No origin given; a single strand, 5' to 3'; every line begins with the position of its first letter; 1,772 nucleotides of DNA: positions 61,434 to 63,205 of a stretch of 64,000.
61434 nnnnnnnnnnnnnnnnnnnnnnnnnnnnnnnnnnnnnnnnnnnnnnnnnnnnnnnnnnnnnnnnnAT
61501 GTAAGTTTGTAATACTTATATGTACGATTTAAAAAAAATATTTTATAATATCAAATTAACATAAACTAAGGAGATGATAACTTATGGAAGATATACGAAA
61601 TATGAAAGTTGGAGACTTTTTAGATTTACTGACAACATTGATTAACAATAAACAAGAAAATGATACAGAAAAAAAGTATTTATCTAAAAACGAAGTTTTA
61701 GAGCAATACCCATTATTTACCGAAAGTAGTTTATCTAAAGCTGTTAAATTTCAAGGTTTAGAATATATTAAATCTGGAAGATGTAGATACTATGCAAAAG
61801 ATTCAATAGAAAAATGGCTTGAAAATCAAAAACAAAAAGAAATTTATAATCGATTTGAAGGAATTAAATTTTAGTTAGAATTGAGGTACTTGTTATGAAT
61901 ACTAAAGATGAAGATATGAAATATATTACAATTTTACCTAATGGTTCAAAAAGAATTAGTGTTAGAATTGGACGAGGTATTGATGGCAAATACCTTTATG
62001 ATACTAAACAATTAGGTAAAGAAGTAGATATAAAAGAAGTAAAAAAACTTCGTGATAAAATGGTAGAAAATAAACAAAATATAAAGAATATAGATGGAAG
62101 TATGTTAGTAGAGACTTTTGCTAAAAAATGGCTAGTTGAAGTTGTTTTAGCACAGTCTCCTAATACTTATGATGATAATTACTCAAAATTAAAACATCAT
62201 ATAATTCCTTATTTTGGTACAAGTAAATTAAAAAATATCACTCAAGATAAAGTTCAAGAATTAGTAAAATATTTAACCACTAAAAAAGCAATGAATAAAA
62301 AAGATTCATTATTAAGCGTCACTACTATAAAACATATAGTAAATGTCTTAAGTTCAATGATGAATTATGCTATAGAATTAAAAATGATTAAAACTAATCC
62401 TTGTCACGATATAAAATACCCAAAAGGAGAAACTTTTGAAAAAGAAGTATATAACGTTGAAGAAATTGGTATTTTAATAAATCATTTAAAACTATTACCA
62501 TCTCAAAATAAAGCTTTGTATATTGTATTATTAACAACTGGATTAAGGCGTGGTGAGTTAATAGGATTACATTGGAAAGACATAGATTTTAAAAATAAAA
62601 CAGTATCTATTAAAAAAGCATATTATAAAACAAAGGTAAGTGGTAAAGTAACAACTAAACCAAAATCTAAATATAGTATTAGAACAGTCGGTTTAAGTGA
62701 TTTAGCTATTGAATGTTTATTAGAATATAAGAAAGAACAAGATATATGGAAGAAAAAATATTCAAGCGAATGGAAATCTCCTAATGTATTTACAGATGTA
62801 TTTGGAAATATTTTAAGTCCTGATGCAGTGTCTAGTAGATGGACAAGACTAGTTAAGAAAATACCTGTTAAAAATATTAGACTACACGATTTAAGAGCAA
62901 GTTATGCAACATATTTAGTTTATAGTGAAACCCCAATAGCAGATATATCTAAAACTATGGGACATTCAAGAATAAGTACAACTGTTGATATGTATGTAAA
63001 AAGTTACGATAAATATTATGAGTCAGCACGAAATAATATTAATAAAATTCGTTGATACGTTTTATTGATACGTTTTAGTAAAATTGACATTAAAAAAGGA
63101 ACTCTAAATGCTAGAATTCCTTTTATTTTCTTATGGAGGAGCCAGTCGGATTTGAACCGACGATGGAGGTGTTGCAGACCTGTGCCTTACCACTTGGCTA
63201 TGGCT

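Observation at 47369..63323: Integrative element with its own PolB replisome and no virion or conjugation genes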

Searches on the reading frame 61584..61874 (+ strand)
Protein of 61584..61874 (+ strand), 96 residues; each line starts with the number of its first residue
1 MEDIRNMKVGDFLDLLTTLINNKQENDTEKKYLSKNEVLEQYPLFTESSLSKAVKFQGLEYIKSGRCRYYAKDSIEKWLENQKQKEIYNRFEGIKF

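Call 9: search_protein_families(library=pfam, max_evalue=0.1, proteins=[window:61584-61874:+])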
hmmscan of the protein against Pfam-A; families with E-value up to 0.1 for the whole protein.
window:61584-61874:+ (96 aa): 1 family
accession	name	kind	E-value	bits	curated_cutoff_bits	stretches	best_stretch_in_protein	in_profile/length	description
PF12728.13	HTH_17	-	0.0046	17.6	27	1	57-82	25-50/51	Helix-turn-helix domain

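Call 11: search_protein_families(library=phrogs, max_evalue=0.01, proteins=[window:61584-61874:+])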
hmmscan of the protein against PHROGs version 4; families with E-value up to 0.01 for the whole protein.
window:61584-61874:+ (96 aa): 4 families
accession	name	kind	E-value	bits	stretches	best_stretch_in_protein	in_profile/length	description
phrog_7338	-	unknown function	4.5e-05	24.6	1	25-85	23-83/87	-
phrog_668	-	DNA, RNA and nucleotide metabolism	5.8e-05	23.8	1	14-85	45-116/181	HTH DNA binding protein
phrog_9452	-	head and packaging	0.00073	20.1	1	29-86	2-57/211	terminase small subunit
phrog_3033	-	unknown function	0.0032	18.6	0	1-29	17-46/59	-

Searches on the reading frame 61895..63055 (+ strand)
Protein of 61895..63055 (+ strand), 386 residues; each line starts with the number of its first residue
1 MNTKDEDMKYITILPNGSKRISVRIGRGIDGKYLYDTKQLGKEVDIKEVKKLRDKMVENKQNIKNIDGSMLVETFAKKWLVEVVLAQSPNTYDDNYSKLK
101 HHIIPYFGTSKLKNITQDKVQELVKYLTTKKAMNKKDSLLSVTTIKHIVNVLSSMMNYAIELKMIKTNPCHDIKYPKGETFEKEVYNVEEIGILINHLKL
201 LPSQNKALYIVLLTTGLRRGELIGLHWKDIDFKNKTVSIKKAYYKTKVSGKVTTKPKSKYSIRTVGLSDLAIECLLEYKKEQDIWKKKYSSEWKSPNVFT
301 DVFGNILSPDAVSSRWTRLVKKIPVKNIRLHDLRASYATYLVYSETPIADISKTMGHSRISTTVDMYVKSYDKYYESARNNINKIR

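Call 9: search_protein_families(library=pfam, max_evalue=0.1, proteins=[window:61895-63055:+])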
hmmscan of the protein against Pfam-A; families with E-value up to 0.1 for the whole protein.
window:61895-63055:+ (386 aa): 5 families
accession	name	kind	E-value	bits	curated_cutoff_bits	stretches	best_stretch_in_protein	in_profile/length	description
PF00589.27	Phage_integrase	-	3.4e-24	86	27.1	1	190-372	7-170/172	Phage integrase family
PF14659.12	Phage_int_SAM_3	-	1.1e-10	42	22.6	1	73-127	3-57/58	Phage integrase, N-terminal SAM-like domain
PF13102.12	Phage_int_SAM_5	-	2.5e-06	28.2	22.3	1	84-171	14-96/98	Phage integrase SAM-like domain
PF22022.2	Phage_int_M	-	1e-05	26.1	27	1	73-174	2-94/96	Phage integrase central domain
PF08169.17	RBB1NT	-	0.071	13.6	25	0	77-138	20-79/94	RBB1NT (NUC162) domain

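Call 11: search_protein_families(library=phrogs, max_evalue=0.01, proteins=[window:61895-63055:+])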
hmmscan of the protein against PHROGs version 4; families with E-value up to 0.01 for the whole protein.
window:61895-63055:+ (386 aa): 12 families
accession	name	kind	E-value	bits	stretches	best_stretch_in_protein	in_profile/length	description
phrog_1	-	integration and excision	7e-67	228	1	6-385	111-450/611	integrase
phrog_216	-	integration and excision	1.9e-35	123.4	1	136-384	6-238/301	integrase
phrog_7685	-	integration and excision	6.9e-10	39.9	1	251-385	117-238/240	integrase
phrog_7244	-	integration and excision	2.9e-05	24.5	1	88-231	92-224/263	integrase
phrog_5825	-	unknown function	0.00011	22.8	1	69-161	104-192/208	-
phrog_25190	-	integration and excision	0.00012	23.4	1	311-380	30-99/109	integrase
phrog_23783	-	integration and excision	0.00017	22.6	1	45-177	35-156/162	integrase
phrog_34557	-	integration and excision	0.00019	22.2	1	212-377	7-173/183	integrase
phrog_7269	-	integration and excision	0.00021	22.2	1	319-370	20-69/89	integrase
phrog_26960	-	unknown function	0.00026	22.2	1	41-125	38-124/146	-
phrog_37709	-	unknown function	0.0015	19.5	1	145-239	22-111/116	-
phrog_35951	-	unknown function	0.0033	18.9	1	315-367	8-59/97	-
